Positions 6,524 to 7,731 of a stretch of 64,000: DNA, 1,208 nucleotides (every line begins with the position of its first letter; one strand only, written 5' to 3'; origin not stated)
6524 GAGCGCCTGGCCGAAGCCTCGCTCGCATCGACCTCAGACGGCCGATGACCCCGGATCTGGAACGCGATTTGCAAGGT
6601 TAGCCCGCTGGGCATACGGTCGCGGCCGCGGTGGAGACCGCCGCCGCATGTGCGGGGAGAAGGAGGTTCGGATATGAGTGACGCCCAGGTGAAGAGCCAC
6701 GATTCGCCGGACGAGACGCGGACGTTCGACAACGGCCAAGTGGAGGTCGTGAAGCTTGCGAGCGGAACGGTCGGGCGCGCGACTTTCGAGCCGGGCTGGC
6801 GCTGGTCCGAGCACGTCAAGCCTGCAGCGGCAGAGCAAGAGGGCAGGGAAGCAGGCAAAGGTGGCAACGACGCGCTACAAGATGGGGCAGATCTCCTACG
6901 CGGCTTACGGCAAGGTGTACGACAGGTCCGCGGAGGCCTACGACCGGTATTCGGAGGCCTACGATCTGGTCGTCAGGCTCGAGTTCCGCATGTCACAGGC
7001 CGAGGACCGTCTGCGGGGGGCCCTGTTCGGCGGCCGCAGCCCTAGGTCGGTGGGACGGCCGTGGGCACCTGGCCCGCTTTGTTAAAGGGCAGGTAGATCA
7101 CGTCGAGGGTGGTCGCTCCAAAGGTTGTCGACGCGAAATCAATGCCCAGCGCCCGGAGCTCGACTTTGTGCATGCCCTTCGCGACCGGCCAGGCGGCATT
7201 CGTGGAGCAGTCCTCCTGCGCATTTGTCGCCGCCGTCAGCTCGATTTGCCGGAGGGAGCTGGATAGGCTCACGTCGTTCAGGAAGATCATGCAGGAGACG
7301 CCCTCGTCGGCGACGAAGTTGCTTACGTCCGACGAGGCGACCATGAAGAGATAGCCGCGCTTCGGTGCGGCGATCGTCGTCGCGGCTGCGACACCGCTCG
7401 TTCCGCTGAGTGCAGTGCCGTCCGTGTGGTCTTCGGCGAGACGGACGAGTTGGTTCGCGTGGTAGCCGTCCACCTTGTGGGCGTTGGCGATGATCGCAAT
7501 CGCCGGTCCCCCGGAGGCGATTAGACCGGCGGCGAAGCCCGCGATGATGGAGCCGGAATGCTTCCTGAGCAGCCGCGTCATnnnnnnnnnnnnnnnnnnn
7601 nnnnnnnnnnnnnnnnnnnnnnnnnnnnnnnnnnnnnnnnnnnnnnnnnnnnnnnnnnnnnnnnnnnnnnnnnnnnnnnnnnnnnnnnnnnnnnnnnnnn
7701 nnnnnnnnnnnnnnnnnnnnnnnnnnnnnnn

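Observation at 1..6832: Duplicated leader hairpin plus 5' end of a cupin gene flanking a ~6.5-kb block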

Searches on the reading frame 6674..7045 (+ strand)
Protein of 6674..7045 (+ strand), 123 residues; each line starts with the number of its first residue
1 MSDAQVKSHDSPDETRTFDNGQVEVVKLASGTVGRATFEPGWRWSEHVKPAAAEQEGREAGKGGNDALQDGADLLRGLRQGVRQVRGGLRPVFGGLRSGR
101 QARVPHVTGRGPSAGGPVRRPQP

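Call 8: search_protein_families(library=pfam, proteins=[window:6674-7045:+], max_evalue=0.01)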
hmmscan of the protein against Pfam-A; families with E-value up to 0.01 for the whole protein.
window:6674-7045:+ (123 aa): 0 families

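Call 32: find_encoding_contigs(protein=window:6674-7045:+, flank=10000, max_places=6)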
Protein window:6674-7045:+ (123 aa): no gene with exactly this product is on record in the collection.

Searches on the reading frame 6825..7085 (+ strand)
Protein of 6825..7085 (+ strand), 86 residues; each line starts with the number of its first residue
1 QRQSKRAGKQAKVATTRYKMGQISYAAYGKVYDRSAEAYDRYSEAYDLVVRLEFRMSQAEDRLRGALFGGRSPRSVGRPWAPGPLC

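Call 48: find_homologous_proteins(query=window:6825-7082:+, max_evalue=0.001)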
Query seq(86 aa) (86 aa): 1 proteins with E <= 0.001 among 3 candidates.
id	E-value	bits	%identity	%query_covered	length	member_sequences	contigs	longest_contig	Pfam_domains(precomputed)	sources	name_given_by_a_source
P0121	7.1e-42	159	99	86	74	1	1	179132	-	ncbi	-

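Call 49: find_encoding_contigs(protein=P0121, flank=10000, max_places=4)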
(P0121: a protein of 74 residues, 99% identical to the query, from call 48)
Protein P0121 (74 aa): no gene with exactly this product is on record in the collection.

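Call 55: find_encoding_contigs(protein=P0124, flank=3000, max_places=4)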
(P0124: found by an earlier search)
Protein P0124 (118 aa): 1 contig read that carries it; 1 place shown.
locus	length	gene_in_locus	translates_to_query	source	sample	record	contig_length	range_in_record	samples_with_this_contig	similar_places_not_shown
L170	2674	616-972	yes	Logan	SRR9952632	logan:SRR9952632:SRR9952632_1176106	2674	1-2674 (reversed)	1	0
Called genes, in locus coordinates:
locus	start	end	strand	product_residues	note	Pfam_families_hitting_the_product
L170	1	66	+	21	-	?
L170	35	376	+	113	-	-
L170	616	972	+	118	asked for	PF05899:Cupin_3 (weak), PF07883:Cupin_2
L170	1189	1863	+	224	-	-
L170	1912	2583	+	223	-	-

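Call 56: find_encoding_contigs(protein=P0123, flank=3000, max_places=4)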
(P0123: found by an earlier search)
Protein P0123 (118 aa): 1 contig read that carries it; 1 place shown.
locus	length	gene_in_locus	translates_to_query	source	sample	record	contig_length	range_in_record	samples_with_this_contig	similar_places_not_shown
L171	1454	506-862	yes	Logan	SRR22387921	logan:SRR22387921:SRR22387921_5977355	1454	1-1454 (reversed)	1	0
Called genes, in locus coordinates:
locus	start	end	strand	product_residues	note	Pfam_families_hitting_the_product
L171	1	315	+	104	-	?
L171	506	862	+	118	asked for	PF07883:Cupin_2, PF05899:Cupin_3 (weak)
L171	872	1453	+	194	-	?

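Call 66: search_protein_representatives(protein=window:6825-7085:+)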
Query: 86 residues. Proteins with E-value up to 0.001 (for the whole library): 6; up to 1e-10: 2; up to 1e-30: 1. The best 6 are listed.
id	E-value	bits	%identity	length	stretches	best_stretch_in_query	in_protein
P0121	2.3e-42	158.9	100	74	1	14-86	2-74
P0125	2.0e-13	66.7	49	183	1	2-81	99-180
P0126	2.0e-07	47.6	42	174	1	1-67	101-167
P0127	3.6e-05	40.4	36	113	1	5-82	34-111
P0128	8.0e-05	39.3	41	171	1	2-67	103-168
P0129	1.6e-04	38.3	38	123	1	10-70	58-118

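Call 69: search_protein_families(library=pfam, proteins=[P0125, P0126, P0127, P0128, P0129], max_evalue=0.01)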
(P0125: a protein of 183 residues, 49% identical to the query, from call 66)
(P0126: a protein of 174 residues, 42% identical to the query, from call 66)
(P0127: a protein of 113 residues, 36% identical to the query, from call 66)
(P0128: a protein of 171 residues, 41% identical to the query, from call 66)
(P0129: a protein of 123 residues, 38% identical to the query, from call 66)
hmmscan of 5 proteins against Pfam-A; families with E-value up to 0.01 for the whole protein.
P0125 (183 aa): 0 families

P0126 (174 aa): 0 families

P0127 (113 aa): 0 families

P0128 (171 aa): 0 families

P0129 (123 aa): 1 family
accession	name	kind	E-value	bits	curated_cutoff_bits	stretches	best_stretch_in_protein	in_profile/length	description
PF09728.14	Taxilin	-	0.0011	18.7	30.3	1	28-114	3-89/302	Myosin-like coiled-coil protein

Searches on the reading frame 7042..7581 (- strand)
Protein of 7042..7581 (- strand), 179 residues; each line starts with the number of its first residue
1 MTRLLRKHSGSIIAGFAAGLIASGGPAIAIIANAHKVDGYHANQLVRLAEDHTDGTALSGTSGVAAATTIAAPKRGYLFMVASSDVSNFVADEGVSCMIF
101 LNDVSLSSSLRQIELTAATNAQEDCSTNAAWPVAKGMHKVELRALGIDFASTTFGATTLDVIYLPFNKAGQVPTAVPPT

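Call 8: search_protein_families(library=pfam, proteins=[window:7042-7581:-], max_evalue=0.01)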
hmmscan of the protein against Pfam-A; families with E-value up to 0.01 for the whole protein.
window:7042-7581:- (179 aa): 0 families

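Call 33: find_encoding_contigs(protein=window:7042-7581:-, flank=10000, max_places=6)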
Protein window:7042-7581:- (179 aa): 2 contigs read that carry it; 2 places shown.
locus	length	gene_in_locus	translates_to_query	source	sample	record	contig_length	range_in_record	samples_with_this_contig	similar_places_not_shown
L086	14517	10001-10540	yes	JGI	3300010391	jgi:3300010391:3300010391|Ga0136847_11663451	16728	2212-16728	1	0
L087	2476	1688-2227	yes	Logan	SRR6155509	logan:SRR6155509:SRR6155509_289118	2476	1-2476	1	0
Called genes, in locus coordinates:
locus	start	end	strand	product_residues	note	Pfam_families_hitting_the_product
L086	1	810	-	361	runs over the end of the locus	PF01656:CbiA (weak)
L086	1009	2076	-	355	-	PF00989:PAS, PF08448:PAS_4, PF13188:PAS_8 (weak), PF13426:PAS_9, PF08447:PAS_3, PF13581:HATPase_c_2 (weak), PF02518:HATPase_c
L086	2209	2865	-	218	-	PF13794:Ferritin_fold-like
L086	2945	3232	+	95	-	-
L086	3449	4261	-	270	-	PF00702:Hydrolase, PF12710:HAD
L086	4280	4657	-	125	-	-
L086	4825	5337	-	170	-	-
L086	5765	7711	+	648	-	-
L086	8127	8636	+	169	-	-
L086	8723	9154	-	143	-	-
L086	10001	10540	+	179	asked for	-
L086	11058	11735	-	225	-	-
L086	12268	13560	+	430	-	PF00884:Sulfatase, PF01663:Phosphodiest (faint), PF16347:SGSH_C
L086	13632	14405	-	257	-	-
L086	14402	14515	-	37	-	?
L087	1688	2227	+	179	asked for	-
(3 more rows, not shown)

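Call 70: search_protein_families(library=ncbifam, proteins=[window:7042-7581:-], max_evalue=0.01)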
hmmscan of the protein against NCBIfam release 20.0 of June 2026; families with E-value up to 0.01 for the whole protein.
window:7042-7581:- (179 aa): 0 families
